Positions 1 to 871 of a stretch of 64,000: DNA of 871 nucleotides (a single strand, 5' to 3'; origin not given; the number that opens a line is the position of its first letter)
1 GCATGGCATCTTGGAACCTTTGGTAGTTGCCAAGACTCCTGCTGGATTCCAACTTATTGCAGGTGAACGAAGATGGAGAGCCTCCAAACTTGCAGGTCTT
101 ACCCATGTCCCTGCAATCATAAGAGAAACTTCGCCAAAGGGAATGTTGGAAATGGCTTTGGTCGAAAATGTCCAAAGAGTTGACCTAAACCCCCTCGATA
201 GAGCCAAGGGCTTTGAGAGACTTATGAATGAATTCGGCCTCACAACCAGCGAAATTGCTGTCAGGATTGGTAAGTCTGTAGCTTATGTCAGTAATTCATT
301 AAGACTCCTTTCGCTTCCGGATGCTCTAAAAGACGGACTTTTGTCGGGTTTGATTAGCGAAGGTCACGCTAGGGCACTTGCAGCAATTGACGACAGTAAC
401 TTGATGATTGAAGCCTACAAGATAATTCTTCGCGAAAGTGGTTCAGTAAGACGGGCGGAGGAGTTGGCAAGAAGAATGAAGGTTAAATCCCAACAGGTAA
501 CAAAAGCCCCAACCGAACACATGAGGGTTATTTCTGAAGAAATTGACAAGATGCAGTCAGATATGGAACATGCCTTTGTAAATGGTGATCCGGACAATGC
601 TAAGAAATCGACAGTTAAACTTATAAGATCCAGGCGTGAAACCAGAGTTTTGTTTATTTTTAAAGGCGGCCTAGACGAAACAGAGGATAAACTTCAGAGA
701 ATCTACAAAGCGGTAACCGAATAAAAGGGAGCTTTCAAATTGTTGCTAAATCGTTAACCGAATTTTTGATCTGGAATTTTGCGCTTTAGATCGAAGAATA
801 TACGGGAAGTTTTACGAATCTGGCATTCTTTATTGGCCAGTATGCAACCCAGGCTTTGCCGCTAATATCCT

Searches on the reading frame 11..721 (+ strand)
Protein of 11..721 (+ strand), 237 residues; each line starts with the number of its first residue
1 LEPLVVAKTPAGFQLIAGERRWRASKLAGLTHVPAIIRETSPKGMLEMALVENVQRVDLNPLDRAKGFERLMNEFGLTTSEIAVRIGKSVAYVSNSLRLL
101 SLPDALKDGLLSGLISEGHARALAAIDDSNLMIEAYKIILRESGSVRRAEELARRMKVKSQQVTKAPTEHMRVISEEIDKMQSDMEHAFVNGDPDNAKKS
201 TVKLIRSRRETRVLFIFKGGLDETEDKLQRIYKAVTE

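Call 81: search_protein_families(library=pfam, proteins=[window:11-721:+], max_evalue=0.00001)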
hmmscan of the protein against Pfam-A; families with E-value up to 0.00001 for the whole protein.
window:11-721:+ (237 aa): 3 families
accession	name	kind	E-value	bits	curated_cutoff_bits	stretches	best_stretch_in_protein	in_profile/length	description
PF17762.8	HTH_ParB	-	8.8e-30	103.3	22.6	1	58-157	2-101/102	ParB HTH domain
PF02195.25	ParB_N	-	8.1e-17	61.5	26.3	1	1-55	40-95/95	ParB N-terminal domain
PF08535.16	KorB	-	8.3e-06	26.1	22.3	0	76-118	3-45/89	KorB domain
